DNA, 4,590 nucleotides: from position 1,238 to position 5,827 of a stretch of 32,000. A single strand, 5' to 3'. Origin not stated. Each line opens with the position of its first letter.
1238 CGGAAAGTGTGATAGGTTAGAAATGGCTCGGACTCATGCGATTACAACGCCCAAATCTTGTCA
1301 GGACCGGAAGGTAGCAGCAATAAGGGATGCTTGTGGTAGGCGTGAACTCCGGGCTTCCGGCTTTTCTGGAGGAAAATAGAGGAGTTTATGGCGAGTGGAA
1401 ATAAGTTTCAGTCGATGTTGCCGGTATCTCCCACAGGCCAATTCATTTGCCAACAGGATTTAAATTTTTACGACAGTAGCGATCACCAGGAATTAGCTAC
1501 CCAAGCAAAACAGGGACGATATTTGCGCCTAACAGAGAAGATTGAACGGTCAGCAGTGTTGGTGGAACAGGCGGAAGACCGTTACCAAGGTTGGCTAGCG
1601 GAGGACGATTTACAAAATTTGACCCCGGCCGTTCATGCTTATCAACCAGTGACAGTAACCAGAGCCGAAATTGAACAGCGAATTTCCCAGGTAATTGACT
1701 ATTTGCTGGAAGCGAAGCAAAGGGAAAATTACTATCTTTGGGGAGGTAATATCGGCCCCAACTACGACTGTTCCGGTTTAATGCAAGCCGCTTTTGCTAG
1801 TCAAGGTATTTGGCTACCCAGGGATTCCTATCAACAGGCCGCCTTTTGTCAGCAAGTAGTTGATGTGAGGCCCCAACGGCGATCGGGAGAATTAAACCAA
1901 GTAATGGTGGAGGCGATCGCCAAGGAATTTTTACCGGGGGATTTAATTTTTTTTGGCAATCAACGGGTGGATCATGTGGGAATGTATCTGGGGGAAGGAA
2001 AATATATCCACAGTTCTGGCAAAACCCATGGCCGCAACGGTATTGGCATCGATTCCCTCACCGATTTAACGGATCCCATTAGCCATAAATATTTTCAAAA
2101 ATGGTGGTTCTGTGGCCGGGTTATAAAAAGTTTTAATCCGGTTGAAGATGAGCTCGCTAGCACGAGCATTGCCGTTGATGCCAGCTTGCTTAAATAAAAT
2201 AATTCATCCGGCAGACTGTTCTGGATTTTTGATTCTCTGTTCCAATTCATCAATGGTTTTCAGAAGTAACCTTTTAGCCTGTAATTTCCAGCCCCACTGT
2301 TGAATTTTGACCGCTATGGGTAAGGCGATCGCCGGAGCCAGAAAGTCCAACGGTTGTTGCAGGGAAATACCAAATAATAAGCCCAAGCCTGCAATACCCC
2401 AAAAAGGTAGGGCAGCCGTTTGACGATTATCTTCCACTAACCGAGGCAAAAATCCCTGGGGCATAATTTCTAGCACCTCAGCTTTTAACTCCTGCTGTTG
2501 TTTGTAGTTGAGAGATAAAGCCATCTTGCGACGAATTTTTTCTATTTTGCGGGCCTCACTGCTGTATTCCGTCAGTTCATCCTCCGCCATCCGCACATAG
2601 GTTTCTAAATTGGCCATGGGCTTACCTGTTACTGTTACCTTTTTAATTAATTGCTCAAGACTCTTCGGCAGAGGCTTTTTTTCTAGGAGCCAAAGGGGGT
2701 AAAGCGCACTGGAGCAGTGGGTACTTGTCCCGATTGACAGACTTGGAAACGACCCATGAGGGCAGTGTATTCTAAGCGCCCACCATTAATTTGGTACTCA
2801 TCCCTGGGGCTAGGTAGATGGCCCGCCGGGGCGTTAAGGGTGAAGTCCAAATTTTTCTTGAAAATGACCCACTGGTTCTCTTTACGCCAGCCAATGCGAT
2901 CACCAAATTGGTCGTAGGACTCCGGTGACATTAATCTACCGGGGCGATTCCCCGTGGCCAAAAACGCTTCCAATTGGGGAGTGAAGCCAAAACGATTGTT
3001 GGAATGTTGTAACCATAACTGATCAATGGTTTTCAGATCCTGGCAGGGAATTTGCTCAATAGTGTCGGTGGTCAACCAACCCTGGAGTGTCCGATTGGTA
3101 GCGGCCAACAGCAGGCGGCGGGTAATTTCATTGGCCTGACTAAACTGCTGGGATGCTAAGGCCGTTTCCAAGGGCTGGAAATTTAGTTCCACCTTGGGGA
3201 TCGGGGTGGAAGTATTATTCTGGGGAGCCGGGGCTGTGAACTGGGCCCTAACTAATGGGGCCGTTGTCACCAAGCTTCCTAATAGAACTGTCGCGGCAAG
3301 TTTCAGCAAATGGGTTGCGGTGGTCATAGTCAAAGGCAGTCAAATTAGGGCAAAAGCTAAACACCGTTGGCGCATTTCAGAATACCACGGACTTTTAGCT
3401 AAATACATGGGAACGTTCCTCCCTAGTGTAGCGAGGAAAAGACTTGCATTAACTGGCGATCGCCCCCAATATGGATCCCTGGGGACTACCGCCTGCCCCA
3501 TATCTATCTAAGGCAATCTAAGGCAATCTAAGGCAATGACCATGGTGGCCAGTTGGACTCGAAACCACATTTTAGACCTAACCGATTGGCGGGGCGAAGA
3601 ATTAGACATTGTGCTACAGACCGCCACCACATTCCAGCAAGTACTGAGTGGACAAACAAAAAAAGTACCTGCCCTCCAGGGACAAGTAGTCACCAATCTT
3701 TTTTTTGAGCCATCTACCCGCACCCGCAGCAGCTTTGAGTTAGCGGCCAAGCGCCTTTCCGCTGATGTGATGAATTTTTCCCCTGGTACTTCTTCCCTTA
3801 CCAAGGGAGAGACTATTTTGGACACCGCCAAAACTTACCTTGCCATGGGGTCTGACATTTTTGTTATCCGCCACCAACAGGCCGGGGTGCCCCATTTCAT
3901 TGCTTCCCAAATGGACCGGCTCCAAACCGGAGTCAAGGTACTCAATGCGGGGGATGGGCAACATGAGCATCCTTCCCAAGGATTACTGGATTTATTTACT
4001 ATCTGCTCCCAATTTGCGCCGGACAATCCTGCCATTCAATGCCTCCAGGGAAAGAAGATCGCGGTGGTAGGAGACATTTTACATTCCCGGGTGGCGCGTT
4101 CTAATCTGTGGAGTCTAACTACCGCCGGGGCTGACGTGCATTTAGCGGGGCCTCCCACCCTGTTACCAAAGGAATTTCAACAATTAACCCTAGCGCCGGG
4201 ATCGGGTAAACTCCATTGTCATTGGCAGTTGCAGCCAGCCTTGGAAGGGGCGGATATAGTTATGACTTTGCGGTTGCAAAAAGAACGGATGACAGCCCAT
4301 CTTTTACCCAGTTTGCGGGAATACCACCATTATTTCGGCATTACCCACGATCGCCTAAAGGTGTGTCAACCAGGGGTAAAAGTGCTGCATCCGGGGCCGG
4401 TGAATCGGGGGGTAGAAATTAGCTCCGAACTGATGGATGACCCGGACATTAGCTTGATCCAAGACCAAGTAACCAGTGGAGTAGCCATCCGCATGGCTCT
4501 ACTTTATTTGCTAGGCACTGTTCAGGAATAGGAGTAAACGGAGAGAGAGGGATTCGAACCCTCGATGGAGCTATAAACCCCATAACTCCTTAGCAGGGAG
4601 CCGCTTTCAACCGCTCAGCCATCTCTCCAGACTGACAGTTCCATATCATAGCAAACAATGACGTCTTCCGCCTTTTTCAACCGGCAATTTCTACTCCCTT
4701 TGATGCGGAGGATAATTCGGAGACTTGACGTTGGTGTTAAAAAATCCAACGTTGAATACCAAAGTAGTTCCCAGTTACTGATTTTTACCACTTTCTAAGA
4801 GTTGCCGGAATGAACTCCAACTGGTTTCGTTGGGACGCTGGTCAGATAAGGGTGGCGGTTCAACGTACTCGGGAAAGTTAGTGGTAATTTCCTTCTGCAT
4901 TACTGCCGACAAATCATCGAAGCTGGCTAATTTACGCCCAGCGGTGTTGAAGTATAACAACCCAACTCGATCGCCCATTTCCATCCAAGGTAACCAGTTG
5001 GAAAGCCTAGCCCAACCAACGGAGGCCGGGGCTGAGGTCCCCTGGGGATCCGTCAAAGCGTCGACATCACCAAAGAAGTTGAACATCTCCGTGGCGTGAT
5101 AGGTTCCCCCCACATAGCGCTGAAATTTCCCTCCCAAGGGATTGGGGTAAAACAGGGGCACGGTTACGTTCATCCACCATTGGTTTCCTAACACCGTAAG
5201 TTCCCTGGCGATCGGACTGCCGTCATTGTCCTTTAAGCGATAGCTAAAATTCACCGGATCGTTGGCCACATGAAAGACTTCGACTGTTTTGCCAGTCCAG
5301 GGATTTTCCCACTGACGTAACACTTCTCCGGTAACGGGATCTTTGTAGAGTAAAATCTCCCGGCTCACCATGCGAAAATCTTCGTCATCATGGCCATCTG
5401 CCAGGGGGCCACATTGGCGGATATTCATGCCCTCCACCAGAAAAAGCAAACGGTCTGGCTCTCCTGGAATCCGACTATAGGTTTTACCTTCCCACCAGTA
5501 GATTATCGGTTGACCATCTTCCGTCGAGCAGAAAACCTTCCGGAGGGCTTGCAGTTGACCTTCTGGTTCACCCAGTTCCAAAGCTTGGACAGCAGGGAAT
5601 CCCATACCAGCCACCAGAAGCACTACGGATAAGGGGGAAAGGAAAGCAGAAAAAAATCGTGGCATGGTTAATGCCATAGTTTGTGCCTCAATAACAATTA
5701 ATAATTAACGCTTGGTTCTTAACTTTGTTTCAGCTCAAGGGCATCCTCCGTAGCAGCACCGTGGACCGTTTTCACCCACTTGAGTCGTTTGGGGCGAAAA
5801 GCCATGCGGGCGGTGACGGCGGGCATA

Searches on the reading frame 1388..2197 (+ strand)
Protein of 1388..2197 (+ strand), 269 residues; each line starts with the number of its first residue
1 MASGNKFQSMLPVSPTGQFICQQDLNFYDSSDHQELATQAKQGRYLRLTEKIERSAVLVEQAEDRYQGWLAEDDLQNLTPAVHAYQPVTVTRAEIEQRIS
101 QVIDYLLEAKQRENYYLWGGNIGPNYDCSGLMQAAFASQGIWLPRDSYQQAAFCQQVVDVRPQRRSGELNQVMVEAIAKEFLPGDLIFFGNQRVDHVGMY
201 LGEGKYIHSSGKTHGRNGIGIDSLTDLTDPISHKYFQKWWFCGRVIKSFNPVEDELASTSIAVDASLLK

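Call 25: search_protein_families(library=pfam, proteins=[window:1388-2197:+], max_evalue=0.001)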
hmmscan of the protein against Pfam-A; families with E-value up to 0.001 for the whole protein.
window:1388-2197:+ (269 aa): 2 families
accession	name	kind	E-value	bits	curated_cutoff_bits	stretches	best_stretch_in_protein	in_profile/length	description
PF00877.26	NLPC_P60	-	1.5e-26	92.8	23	1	115-243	3-103/105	NlpC/P60 family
PF18348.7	SH3_16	-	2.5e-10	40.4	25.8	1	28-75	2-49/49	Bacterial dipeptidyl-peptidase Sh3 domain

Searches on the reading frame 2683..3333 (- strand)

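Call 25: search_protein_families(library=pfam, proteins=[window:2683-3333:-], max_evalue=0.001)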
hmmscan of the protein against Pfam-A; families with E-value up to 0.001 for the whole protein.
window:2683-3333:- (216 aa): 1 family
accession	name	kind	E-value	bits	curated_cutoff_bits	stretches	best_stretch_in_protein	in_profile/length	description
PF05419.17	GUN4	-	3.1e-36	125.1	29.2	1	49-175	5-124/141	GUN4-like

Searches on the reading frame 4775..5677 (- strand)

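Call 3: search_protein_families(library=pfam, proteins=[window:4775-5677:-], max_evalue=0.01)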
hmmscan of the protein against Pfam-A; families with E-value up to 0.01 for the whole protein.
window:4775-5677:- (300 aa): 1 family
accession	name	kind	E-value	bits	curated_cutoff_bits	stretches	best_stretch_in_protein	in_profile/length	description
PF08894.16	DUF1838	-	1.3e-85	287.4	25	1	56-293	2-231/232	Protein of unknown function (DUF1838)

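Call 4: search_protein_families(library=ncbifam, proteins=[window:4775-5677:-], max_evalue=0.01)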
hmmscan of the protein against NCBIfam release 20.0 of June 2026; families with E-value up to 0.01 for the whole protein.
window:4775-5677:- (300 aa): 0 families
